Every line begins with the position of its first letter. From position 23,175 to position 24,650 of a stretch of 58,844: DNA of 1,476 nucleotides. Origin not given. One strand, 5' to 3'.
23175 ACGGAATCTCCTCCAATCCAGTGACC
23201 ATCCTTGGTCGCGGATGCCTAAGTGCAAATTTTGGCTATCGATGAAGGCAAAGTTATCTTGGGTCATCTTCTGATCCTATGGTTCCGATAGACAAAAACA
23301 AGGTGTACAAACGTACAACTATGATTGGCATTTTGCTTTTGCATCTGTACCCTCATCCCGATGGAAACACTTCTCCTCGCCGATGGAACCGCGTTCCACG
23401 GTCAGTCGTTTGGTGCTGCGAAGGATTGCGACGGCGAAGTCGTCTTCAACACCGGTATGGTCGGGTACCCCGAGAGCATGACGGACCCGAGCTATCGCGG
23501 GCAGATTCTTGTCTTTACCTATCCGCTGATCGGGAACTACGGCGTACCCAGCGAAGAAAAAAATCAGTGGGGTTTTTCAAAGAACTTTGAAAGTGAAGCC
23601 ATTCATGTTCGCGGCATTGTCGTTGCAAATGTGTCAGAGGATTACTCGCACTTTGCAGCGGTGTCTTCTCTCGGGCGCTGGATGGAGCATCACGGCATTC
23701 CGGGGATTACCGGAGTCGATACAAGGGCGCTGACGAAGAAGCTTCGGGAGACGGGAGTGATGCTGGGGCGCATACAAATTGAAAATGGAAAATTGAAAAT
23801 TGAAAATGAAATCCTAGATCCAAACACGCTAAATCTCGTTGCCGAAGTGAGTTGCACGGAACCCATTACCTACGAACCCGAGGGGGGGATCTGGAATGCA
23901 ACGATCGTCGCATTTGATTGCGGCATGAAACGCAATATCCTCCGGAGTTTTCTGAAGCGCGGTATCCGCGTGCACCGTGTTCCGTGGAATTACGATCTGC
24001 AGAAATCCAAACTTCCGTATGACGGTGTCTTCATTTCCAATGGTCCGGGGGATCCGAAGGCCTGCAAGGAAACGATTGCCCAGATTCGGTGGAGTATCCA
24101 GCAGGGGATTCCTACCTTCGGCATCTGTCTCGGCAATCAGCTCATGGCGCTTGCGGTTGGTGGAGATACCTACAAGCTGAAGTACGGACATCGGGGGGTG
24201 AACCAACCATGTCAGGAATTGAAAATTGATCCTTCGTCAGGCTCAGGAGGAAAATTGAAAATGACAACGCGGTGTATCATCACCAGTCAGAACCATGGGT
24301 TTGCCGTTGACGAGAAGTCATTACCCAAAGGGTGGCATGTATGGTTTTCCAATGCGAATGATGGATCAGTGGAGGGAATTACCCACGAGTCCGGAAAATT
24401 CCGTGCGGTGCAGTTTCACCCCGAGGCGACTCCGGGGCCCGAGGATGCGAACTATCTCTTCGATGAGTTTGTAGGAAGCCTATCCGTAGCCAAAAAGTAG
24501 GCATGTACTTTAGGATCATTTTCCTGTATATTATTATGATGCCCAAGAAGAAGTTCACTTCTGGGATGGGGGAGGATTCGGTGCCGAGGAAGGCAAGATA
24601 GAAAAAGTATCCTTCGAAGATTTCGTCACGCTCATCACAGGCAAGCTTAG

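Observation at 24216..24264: In-frame miniature repeat (heptamer flanks + GC core) inserted in the carA glutaminase domain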

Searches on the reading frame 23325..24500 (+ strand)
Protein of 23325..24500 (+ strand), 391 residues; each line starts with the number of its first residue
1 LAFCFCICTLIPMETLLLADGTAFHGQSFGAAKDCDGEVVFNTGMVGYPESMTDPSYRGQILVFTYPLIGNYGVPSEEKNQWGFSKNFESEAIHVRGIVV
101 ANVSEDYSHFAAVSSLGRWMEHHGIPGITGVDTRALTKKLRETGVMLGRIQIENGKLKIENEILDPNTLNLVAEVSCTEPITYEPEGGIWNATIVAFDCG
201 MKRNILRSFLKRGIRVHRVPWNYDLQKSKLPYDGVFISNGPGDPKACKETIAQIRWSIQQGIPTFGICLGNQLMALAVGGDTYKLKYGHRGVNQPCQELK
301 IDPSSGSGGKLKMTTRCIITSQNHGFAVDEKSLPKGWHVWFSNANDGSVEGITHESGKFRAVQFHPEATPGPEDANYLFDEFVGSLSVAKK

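Call 11: search_protein_families(library=ncbifam, proteins=[window:23325-24500:+])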
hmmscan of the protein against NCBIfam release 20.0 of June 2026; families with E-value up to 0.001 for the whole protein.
window:23325-24500:+ (391 aa): 23 families
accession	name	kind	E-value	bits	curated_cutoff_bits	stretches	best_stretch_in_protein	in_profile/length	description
TIGR01368.1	CPSaseIIsmall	equivalog_domain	8.3e-135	449.4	307.35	1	15-384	2-357/361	glutamine-hydrolyzing carbamoyl-phosphate synthase small subunit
NF009475.0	PRK12838.1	equivalog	2.7e-115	385.1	221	1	15-389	4-356/359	carbamoyl phosphate synthase small subunit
NF010081.0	PRK13566.1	equivalog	5.8e-17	61.2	645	1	228-368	568-700/729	anthranilate synthase component I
NF005849.0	PRK07765.1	equivalog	6.3e-15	55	308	1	230-368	45-175/219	aminodeoxychorismate/anthranilate synthase component II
NF011201.0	PRK14607.1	equivalog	2.3e-14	53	670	1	233-383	46-186/534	bifunctional anthranilate synthase component II/anthranilate phosphoribosyltransferase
TIGR01815.1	TrpE-clade3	equivalog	3.4e-13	48.5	739.15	1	233-368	561-688/717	anthranilate synthase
TIGR00566.1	trpG_papA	subfamily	2.5e-12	46.9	121.05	1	230-369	43-177/192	glutamine amidotransferase of anthranilate synthase or aminodeoxychorismate synthase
TIGR00888.1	guaA_Nterm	equivalog_domain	7.1e-12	45.1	172.15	1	194-384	3-182/188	glutamine-hydrolyzing GMP synthase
NF001975.0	PRK00758.1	equivalog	5.1e-11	42.5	198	1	204-383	16-179/185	GMP synthase subunit A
NF005799.0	PRK07649.1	equivalog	4.9e-10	39.3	327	1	230-369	42-172/195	aminodeoxychorismate/anthranilate synthase component II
NF005946.0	PRK08007.1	equivalog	6.9e-10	38.7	332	1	232-369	44-172/187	aminodeoxychorismate synthase component 2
NF000848.1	PRK00074.1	equivalog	1.2e-09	37.4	400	1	195-385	4-186/512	glutamine-hydrolyzing GMP synthase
NF003792.0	PRK05380.1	equivalog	4e-09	35.7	308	1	231-286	343-397/534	CTP synthase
NF005271.0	PRK06774.1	equivalog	4.7e-09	35.9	340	1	229-382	41-188/191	aminodeoxychorismate synthase component II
NF006562.0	PRK09065.1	equivalog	5.6e-09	35.9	205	1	252-369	81-191/242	glutamine amidotransferase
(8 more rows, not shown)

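Call 14: find_homologous_proteins(query=window:23361-24497:+, max_evalue=1e-40)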
Query window:23361-24497:+ (379 aa): 8000 proteins with E <= 1e-40 among 8000 candidates; the best 120 are listed.
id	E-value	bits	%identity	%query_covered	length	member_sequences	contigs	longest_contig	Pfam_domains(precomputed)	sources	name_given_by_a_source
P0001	6.8e-263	889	100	100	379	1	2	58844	PF07722.20,PF00117.35,PF00988.29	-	-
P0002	4.6e-230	781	89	100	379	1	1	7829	PF07722.20,PF00117.35,PF00988.29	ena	-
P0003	2.5e-224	762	87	99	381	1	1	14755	PF07722.20,PF00117.35,PF00988.29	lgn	-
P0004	8.3e-221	751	87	97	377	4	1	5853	PF07722.20,PF00117.35,PF00988.29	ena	-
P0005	4.2e-219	745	84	100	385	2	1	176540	PF07722.20,PF00117.35,PF00988.29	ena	-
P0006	5.9e-216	735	82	100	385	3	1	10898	PF07722.20,PF00117.35,PF00988.29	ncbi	ncbi:MAG: glutamine-hydrolyzing carbamoyl-phosphate synthase small subunit [Patescibacteria group ba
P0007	1.7e-215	733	85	98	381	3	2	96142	PF07722.20,PF00117.35,PF00988.29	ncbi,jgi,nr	ncbi:glutamine-hydrolyzing carbamoyl-phosphate synthase small subunit [Candidatus Peribacteria bacte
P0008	2.4e-214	729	83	100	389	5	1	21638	PF07722.20,PF00117.35,PF00988.29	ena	-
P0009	8.4e-214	728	81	100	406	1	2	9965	PF07722.20,PF00117.35,PF00988.29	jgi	jgi:carbamoyl-phosphate synthase small subunit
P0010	3.1e-212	722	84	98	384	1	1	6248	PF07722.20,PF00117.35,PF00988.29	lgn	-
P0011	7.2e-209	711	82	98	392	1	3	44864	PF07722.20,PF00117.35,PF00988.29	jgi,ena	jgi:carbamoyl-phosphate synthase small subunit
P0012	1.5e-204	697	79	100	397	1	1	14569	PF07722.20,PF00117.35,PF00988.29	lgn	-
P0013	6.5e-203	692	88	90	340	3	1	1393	PF07722.20,PF00117.35,PF00988.29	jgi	jgi:carbamoyl-phosphate synthase small subunit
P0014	3.1e-197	673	77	98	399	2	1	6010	PF07722.20,PF00117.35,PF00988.29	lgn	-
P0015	5.7e-194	662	76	99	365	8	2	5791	PF07722.20,PF00117.35,PF00988.29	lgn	-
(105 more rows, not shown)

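Call 21: find_encoding_contigs(protein=P0011, flank=10000, max_places=2)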
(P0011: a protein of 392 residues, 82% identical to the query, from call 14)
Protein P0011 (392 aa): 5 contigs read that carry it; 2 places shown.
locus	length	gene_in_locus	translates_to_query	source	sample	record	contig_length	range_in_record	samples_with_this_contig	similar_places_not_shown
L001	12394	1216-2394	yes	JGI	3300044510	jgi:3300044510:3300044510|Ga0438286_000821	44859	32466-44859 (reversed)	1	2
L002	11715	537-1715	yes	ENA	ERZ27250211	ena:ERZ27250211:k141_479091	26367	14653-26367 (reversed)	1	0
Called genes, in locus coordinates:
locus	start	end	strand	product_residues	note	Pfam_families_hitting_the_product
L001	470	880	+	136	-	PF01909:NTP_transf_2, PF18765:Polbeta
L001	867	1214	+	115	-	PF01934:HepT-like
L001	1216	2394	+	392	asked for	PF00988:CPSase_sm_chain, PF00117:GATase, PF07722:Peptidase_C26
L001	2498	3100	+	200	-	PF00551:Formyl_trans_N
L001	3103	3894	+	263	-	PF00970:FAD_binding_6 (weak), PF00175:NAD_binding_1, PF08030:NAD_binding_6 (faint), PF26733:03009_C (weak)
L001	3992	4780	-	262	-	PF01996:F420_ligase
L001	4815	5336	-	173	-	-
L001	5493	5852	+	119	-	-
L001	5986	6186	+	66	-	-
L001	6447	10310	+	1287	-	PF04997:RNA_pol_Rpb1_1, PF00623:RNA_pol_Rpb1_2, PF04983:RNA_pol_Rpb1_3, PF05000:RNA_pol_Rpb1_4, PF04998:RNA_pol_Rpb1_5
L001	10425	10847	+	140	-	PF00164:Ribosom_S12_S23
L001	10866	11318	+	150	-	PF00177:Ribosomal_S7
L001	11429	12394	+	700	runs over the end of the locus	PF00009:GTP_EFTU, PF03144:GTP_EFTU_D2, PF22042:EF-G_D2, PF14492:EFG_III, PF16658:RF3_C, PF03764:EFG_IV, PF00679:EFG_C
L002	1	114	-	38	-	?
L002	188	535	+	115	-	PF01934:HepT-like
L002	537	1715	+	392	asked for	PF00988:CPSase_sm_chain, PF00117:GATase, PF07722:Peptidase_C26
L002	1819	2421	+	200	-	PF00551:Formyl_trans_N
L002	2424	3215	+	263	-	PF00970:FAD_binding_6 (weak), PF00175:NAD_binding_1, PF08030:NAD_binding_6 (faint), PF26733:03009_C (weak)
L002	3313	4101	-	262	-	PF01996:F420_ligase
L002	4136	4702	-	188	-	-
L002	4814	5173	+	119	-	-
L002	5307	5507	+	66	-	-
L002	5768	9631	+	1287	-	PF04997:RNA_pol_Rpb1_1, PF00623:RNA_pol_Rpb1_2, PF04983:RNA_pol_Rpb1_3, PF05000:RNA_pol_Rpb1_4, PF04998:RNA_pol_Rpb1_5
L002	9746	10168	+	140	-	PF00164:Ribosom_S12_S23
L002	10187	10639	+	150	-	PF00177:Ribosomal_S7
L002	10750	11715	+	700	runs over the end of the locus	PF00009:GTP_EFTU, PF03144:GTP_EFTU_D2, PF22042:EF-G_D2, PF14492:EFG_III, PF16658:RF3_C, PF03764:EFG_IV, PF00679:EFG_C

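Call 22: find_encoding_contigs(protein=P0007, flank=10000, max_places=2)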
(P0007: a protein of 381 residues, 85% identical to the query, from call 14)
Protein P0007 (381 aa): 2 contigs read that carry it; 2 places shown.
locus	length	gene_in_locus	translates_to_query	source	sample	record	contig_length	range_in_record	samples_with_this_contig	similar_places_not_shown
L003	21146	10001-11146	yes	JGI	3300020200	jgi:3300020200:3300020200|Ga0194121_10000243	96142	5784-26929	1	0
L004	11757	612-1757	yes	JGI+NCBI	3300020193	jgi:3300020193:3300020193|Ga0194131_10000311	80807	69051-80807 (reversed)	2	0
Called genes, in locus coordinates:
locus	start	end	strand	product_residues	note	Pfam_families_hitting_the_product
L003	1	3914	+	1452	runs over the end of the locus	-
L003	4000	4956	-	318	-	-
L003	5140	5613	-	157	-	-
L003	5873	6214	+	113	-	-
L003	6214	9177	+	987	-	-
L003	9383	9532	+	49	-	-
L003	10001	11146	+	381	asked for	PF00988:CPSase_sm_chain, PF00117:GATase, PF07722:Peptidase_C26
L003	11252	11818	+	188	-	PF00551:Formyl_trans_N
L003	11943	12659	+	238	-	PF00970:FAD_binding_6 (weak), PF08030:NAD_binding_6 (weak), PF00175:NAD_binding_1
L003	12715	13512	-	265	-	PF01996:F420_ligase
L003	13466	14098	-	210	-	-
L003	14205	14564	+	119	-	-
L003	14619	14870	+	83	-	-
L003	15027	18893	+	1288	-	PF04997:RNA_pol_Rpb1_1, PF00623:RNA_pol_Rpb1_2, PF04983:RNA_pol_Rpb1_3, PF05000:RNA_pol_Rpb1_4, PF04998:RNA_pol_Rpb1_5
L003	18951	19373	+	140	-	PF00164:Ribosom_S12_S23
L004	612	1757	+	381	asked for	PF00988:CPSase_sm_chain, PF00117:GATase, PF07722:Peptidase_C26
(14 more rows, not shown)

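Call 24: find_encoding_contigs(protein=P0004, flank=10000, max_places=1)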
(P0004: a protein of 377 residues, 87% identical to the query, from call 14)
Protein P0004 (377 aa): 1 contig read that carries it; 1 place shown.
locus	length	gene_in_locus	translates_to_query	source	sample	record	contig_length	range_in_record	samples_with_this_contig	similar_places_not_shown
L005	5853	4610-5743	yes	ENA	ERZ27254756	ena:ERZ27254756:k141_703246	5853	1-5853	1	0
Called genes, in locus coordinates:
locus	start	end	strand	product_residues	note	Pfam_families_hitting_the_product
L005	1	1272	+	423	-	?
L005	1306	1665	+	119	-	-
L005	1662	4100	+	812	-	-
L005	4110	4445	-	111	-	-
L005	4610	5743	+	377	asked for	PF00988:CPSase_sm_chain, PF00117:GATase, PF07722:Peptidase_C26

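Call 25: find_encoding_contigs(protein=P0002, flank=10000, max_places=1)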
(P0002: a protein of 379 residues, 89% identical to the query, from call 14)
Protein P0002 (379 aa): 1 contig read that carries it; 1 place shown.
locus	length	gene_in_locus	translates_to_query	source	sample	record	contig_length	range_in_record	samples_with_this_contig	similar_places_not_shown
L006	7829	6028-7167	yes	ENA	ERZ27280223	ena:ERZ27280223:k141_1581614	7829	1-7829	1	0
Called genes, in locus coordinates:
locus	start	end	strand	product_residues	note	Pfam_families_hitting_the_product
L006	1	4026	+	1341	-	?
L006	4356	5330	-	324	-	-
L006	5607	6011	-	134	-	-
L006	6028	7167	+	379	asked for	PF00988:CPSase_sm_chain, PF00117:GATase, PF07722:Peptidase_C26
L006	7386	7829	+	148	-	?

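Call 26: find_encoding_contigs(protein=P0003, flank=10000, max_places=1)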
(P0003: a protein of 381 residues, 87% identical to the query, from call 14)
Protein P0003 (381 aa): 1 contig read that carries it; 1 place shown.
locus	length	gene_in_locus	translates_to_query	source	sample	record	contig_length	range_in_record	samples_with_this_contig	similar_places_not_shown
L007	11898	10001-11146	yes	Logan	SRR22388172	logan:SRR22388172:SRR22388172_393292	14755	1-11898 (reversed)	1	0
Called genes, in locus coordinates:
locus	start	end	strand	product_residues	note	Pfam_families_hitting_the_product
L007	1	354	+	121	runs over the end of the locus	-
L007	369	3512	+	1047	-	-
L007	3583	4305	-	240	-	-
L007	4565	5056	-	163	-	-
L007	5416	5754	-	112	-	-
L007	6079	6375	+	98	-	-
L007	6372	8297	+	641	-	-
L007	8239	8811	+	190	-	-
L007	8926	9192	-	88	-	PF15738:YafQ_toxin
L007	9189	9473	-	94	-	PF04221:RelB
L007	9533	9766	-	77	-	-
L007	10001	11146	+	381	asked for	PF00988:CPSase_sm_chain, PF00117:GATase, PF07722:Peptidase_C26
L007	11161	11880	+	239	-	PF00551:Formyl_trans_N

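Call 36: find_related_loci(query=P0001, collection=metagenome_contigs, flank=10000)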
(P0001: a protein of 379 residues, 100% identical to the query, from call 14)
Query P0001 (379 aa) in metagenome_contigs; peptide patterns used: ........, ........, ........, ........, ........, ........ (x = any residue, [..] = any of these).
194 stretches matched a pattern; 167 encode a relative of the query (tblastn E <= 1e-3); the best 80 are kept; 80 distinct loci.
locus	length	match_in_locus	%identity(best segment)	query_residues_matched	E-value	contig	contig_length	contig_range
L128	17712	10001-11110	88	1-375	0e+0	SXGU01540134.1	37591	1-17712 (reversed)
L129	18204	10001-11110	88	1-375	0e+0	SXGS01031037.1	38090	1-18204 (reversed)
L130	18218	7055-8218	86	1-379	0e+0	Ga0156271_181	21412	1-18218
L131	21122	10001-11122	85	1-372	0e+0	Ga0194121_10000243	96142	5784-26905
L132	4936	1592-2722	83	1-378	0e+0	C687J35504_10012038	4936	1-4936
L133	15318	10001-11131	83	1-378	0e+0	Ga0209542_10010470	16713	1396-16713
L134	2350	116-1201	74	3-375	0e+0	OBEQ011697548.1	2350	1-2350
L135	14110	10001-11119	71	1-374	0e+0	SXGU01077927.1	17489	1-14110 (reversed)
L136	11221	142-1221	71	1-374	0e+0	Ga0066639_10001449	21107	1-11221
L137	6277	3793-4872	71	1-374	0e+0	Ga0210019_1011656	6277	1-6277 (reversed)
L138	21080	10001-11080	72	1-374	0e+0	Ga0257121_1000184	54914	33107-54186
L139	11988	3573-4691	69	1-375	0e+0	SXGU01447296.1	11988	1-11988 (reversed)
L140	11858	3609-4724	70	1-374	0e+0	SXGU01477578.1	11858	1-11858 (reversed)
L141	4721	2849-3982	69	1-379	0e+0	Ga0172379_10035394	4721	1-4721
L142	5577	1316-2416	71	1-374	0e+0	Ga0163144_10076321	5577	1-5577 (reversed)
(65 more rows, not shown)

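Call 41: search_solved_structures(query=P0001, show_alignments=2, max_evalue=1e-30)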
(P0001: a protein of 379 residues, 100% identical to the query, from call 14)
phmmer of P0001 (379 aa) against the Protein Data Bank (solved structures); distinct sequences matched with E-value up to 1e-30: 8.
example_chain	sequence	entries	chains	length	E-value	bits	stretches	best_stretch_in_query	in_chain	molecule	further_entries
5dot_A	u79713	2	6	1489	1.9e-95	323.1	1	4-374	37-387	Carbamoyl-phosphate synthase [ammonia], mitochondrial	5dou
6uel_A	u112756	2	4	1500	1.9e-95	323.1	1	4-374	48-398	Carbamoyl-phosphate synthase [ammonia], mitochondrial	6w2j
1cs0_B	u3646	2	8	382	7.2e-71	242.2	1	4-373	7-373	CARBAMOYL PHOSPHATE SYNTHETASE: SMALL SUBUNIT | Carbamoyl-phosphate synthetase small chain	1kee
1bxr_B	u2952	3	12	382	7.4e-71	242.1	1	4-373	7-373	CARBAMOYL-PHOSPHATE SYNTHASE | PROTEIN (CARBAMOYL-PHOSPHATE SYNTHASE) | CARBAMOYL PHOSPHATE SYNTHETASE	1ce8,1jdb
1a9x_B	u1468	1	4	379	6.5e-70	239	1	4-373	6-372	CARBAMOYL PHOSPHATE SYNTHETASE (SMALL CHAIN)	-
1m6v_B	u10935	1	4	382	1.3e-69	238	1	4-373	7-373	carbamoyl-phosphate synthetase small chain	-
1c30_B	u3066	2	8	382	1.8e-69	237.6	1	4-373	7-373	CARBAMOYL PHOSPHATE SYNTHETASE: SMALL SUBUNIT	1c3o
1t36_B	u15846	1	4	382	3.2e-69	236.8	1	4-373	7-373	Carbamoyl-phosphate synthase small chain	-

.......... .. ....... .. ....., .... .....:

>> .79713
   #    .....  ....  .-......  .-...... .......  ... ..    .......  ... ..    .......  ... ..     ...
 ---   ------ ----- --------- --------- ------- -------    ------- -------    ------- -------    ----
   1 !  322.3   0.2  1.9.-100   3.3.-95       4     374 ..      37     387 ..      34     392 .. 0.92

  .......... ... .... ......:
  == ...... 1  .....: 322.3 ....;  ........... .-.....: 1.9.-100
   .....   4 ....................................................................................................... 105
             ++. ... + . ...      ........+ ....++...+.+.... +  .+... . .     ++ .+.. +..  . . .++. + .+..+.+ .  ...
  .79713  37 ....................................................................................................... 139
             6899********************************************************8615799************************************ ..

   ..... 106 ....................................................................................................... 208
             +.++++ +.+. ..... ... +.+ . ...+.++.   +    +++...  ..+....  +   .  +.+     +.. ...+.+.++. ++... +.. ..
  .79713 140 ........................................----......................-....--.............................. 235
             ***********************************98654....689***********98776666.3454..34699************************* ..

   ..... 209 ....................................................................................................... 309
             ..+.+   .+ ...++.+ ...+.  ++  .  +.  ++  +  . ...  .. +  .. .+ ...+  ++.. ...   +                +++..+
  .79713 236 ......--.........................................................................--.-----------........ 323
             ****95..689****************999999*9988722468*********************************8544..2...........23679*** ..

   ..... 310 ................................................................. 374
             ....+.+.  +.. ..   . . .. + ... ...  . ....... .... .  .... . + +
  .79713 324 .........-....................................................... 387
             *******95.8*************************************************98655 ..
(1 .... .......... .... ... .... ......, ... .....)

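Call 48: predict_structure(alignment_id=A1)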
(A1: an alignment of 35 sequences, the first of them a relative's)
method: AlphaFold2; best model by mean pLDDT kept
length: 379 residues; sequences in the alignment: 35
mean_pLDDT: 85.1   pTM: 0.87
mean pLDDT of the five models: 85.1, 79.4, 77.5, 75.8, 70.7
residues with pLDDT >= 90: 196; 70-90: 122; 50-70: 51; < 50: 10
segments of 3 or more residues with pLDDT < 50: 33-35, 97-99, 357-360
pLDDT, mean of each block of 10 residues (from residue 1): 92 92 89 58 87 70 68 74 89 59 78 91 87 88 67 90 95 92 95 90 97 96 94 96 98 95 98 76 86 77 80 87 95 91 95 60 81 80
secondary structure, 60 per line:
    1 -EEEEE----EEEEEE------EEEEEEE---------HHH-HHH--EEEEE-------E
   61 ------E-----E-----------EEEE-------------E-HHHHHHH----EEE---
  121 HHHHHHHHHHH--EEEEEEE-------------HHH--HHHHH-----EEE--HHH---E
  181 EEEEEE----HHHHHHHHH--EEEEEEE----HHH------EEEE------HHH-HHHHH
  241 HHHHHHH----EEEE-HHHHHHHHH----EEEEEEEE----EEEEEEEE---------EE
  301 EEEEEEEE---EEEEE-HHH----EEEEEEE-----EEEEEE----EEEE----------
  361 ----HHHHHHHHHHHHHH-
elements in order: E2-6 E11-16 E23-29 E48-52 E85-88 H104-110 E115-117 H121-131 E134-140 H159-163 E169-171 E180-186 H191-199 E202-208 E222-225 H236-247 E252-255 H257-265 E270-277 E282-289 E299-308 E312-316 E325-331 E337-342 E347-350 H365-378

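Call 56: find_encoding_contigs(protein=P0006, flank=10000, max_places=1)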
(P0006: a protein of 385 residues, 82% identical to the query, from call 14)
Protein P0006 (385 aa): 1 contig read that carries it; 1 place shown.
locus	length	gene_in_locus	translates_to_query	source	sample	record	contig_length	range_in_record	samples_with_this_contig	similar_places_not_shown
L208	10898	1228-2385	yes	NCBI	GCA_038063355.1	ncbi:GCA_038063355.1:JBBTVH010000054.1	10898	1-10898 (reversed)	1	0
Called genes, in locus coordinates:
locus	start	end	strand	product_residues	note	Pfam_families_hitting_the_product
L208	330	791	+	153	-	PF01909:NTP_transf_2 (weak), PF18765:Polbeta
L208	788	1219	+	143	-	PF01934:HepT-like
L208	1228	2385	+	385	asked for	PF00988:CPSase_sm_chain, PF00117:GATase, PF07722:Peptidase_C26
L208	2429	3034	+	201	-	PF00551:Formyl_trans_N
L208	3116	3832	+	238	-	PF00970:FAD_binding_6 (weak), PF08030:NAD_binding_6 (faint), PF26733:03009_C (weak), PF00175:NAD_binding_1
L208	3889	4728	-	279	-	PF01996:F420_ligase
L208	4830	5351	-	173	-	-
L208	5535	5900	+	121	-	-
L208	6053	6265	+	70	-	-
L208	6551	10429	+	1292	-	PF04997:RNA_pol_Rpb1_1, PF00623:RNA_pol_Rpb1_2, PF04983:RNA_pol_Rpb1_3, PF05000:RNA_pol_Rpb1_4, PF04998:RNA_pol_Rpb1_5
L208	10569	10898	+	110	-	PF00164:Ribosom_S12_S23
